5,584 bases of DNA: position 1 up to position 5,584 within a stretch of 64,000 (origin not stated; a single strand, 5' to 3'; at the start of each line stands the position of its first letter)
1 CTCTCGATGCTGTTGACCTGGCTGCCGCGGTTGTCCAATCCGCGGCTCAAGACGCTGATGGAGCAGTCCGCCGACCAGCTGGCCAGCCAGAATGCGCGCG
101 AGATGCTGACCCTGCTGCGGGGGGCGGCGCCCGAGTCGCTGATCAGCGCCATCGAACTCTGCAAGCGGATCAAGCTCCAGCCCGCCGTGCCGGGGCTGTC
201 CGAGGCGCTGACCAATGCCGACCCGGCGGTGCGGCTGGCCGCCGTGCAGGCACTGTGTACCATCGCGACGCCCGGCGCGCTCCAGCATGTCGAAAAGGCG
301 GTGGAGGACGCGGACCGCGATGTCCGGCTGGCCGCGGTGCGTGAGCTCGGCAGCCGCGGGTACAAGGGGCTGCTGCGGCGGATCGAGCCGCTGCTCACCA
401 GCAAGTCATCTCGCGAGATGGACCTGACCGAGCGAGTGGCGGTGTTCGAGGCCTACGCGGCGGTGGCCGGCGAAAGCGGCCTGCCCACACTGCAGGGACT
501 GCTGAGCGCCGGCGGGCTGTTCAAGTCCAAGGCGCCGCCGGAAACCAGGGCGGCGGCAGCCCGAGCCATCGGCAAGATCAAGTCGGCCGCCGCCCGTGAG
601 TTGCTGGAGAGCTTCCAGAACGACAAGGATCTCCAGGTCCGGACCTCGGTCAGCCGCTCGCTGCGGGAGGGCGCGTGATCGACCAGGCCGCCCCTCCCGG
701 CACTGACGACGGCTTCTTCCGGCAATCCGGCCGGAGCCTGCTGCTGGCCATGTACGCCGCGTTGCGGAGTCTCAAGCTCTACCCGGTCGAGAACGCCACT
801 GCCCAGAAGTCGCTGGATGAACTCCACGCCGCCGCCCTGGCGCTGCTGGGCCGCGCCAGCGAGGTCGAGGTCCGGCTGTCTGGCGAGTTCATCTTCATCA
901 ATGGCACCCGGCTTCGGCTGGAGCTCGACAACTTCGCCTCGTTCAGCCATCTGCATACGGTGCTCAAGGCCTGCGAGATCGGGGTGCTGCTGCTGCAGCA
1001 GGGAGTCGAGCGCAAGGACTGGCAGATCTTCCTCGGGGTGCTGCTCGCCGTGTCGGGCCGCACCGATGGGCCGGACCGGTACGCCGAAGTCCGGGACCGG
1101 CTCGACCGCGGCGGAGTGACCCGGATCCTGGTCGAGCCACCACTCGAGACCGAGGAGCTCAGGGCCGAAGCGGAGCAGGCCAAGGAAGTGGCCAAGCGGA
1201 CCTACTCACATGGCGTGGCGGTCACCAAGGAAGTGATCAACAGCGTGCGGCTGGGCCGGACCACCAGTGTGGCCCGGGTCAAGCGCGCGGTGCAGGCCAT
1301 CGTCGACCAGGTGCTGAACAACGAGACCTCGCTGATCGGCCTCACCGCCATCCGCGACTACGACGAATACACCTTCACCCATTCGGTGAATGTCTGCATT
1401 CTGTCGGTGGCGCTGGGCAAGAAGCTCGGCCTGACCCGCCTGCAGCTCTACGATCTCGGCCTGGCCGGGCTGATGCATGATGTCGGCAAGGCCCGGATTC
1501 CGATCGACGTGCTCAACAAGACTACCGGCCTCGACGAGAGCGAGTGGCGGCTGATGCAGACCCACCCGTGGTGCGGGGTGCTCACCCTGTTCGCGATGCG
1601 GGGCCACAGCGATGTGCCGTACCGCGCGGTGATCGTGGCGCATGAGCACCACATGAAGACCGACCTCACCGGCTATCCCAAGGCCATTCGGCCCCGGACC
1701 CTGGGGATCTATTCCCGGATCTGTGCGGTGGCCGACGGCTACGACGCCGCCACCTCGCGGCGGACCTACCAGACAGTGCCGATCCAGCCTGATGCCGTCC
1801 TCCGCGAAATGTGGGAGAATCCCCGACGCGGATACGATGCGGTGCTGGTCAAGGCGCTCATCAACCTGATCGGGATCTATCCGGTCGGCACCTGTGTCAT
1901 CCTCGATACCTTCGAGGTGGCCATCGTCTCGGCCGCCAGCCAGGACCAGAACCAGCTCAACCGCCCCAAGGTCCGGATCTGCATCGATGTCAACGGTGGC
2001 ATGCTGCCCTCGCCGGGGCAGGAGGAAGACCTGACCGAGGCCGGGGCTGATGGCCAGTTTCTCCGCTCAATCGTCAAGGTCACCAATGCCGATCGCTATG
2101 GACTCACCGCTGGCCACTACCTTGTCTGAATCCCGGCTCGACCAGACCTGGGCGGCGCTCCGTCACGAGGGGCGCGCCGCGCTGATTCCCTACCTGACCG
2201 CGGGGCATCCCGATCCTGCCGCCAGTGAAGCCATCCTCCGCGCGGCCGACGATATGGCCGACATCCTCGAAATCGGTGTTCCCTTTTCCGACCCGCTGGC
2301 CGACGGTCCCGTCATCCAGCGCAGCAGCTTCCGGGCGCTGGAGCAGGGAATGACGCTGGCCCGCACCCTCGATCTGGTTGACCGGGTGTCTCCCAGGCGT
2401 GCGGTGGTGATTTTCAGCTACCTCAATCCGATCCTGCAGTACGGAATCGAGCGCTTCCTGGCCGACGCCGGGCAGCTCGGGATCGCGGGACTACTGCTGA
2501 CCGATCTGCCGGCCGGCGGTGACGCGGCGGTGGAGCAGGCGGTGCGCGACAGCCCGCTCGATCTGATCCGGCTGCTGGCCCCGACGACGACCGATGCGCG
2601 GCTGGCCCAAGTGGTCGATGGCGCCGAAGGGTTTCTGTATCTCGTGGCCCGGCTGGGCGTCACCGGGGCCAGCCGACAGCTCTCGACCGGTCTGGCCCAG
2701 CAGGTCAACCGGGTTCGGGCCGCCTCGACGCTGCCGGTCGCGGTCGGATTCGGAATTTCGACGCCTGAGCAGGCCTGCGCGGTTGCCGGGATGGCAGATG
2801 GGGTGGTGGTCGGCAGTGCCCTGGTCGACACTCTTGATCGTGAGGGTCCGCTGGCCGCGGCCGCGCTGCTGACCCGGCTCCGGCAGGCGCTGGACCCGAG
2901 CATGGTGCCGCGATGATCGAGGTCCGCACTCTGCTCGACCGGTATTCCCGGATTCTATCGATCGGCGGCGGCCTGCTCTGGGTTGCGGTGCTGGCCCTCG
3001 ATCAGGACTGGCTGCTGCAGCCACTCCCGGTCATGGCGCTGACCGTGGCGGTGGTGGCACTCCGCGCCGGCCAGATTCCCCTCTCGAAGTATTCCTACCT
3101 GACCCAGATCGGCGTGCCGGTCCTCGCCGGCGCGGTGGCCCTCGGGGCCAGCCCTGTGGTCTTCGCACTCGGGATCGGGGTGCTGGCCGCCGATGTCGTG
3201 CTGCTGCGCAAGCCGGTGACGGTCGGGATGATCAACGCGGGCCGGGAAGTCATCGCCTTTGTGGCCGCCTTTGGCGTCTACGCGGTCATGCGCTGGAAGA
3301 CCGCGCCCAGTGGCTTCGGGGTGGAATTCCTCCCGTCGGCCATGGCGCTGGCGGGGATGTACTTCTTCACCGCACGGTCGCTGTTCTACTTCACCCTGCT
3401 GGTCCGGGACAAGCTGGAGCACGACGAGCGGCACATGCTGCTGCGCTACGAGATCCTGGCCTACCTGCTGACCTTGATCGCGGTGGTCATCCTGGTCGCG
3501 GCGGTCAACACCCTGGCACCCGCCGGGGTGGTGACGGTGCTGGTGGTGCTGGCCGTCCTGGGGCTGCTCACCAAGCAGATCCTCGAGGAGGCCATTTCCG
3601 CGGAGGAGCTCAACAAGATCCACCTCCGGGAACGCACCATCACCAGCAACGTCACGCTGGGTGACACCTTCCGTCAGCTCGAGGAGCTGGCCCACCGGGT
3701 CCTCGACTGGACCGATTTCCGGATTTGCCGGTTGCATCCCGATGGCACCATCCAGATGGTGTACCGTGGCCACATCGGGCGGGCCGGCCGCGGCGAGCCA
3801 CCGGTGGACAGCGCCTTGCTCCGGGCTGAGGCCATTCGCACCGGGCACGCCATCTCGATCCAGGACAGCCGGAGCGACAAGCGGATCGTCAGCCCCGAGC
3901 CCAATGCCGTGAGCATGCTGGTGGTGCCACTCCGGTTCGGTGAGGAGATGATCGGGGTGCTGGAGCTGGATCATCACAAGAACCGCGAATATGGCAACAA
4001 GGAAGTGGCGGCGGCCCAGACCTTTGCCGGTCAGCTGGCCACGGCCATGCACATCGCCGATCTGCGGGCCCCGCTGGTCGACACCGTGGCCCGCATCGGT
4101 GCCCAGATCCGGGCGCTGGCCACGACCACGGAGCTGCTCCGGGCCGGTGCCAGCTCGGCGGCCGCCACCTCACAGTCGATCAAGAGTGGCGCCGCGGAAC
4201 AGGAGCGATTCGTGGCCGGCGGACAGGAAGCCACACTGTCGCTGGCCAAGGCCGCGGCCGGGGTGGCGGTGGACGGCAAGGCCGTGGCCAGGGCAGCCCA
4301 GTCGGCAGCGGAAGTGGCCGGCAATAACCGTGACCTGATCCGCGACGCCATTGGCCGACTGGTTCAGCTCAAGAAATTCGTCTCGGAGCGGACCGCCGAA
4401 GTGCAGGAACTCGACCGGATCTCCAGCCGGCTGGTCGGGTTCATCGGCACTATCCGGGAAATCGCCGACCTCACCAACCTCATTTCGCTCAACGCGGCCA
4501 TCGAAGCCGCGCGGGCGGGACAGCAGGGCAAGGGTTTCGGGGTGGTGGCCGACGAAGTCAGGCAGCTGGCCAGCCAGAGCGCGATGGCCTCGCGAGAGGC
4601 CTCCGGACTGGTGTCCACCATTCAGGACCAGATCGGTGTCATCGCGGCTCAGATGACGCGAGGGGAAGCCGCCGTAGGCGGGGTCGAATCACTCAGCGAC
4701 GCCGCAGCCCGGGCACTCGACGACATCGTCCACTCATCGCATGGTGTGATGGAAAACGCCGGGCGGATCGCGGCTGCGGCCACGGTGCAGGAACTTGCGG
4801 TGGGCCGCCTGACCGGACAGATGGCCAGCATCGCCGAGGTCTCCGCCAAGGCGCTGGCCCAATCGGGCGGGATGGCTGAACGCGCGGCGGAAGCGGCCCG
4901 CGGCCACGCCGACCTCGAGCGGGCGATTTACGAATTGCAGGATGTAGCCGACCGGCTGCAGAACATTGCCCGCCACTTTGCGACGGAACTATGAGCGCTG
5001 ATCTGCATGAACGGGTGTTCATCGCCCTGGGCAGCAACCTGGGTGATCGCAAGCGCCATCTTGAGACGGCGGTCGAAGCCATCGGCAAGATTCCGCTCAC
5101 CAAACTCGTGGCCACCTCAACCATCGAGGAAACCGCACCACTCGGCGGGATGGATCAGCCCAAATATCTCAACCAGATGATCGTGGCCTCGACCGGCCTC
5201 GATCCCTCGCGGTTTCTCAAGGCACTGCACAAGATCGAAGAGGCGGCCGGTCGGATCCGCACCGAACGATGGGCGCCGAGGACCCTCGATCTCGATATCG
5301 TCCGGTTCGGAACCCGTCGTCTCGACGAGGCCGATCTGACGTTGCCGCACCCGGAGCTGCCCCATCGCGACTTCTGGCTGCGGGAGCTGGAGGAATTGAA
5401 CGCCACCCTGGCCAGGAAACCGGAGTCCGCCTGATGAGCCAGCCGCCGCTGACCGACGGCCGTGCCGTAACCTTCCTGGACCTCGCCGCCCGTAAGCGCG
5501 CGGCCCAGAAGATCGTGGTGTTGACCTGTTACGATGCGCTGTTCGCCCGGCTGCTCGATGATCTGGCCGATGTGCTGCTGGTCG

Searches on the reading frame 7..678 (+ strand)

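Call 7: search_protein_families(library=pfam, proteins=[window:7-678:+])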
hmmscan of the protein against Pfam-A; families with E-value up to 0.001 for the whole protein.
window:7-678:+ (223 aa): 5 families
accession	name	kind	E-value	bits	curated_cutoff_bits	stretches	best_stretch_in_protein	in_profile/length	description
PF13646.12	HEAT_2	-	6.4e-19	68.5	27.7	3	35-103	6-75/88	HEAT repeats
PF02985.28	HEAT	-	8.5e-11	41.5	23.5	0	61-87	2-28/31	HEAT repeat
PF03130.22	HEAT_PBS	-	5.9e-07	29.8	20.9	0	181-205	2-26/27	PBS lyase HEAT-like repeat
PF13513.12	HEAT_EZ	-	0.00025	22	27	0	57-83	22-52/55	HEAT-like repeat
PF01347.28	Vitellogenin_N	-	0.00059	19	24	0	92-216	464-586/590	Lipoprotein amino terminal region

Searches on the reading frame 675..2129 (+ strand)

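Call 7: search_protein_families(library=pfam, proteins=[window:675-2129:+])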
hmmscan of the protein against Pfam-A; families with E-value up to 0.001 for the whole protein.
window:675-2129:+ (484 aa): 2 families
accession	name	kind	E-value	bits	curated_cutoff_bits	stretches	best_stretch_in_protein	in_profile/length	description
PF13487.12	HD_5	-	7.7e-15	55.5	27.2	1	226-390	7-169/170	HD domain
PF01966.28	HD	-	5.9e-09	36.7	22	1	233-358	1-115/116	HD domain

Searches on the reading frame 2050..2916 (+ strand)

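Call 7: search_protein_families(library=pfam, proteins=[window:2050-2916:+])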
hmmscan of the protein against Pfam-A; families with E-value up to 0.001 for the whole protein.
window:2050-2916:+ (288 aa): 1 family
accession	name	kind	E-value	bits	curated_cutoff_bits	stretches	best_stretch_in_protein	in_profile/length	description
PF00290.26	Trp_syntA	-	1.1e-80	270.8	27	1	35-265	2-236/259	Tryptophan synthase alpha chain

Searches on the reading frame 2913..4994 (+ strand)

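Call 7: search_protein_families(library=pfam, proteins=[window:2913-4994:+])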
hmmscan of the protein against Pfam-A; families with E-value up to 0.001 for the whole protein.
window:2913-4994:+ (693 aa): 4 families
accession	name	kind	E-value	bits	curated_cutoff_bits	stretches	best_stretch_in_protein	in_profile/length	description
PF00015.26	MCPsignal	-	6.6e-28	98.1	34.6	1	487-643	15-171/172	Methyl-accepting chemotaxis protein (MCP) signalling domain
PF13185.12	GAF_2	-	1e-12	48.9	28.6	1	259-380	11-136/136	GAF domain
PF01590.32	GAF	-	7e-10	40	22.4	1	294-378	47-132/133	GAF domain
PF13492.12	GAF_3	-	5.1e-09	37.1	27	1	255-379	8-127/129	GAF domain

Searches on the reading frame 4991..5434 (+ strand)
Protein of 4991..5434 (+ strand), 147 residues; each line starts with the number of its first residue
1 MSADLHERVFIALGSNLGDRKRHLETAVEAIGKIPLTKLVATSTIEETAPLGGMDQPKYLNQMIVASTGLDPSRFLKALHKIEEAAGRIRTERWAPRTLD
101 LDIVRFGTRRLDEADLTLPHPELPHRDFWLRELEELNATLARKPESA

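Call 59: search_protein_families(library=pfam, proteins=[window:4991-5434:+], max_evalue=0.01)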
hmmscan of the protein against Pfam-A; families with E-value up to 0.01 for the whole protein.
window:4991-5434:+ (147 aa): 1 family
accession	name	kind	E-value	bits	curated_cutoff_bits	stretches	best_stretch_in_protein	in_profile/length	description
PF01288.25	HPPK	-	9.8e-35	119.9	25.7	1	10-137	1-115/116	7,8-dihydro-6-hydroxymethylpterin-pyrophosphokinase (HPPK)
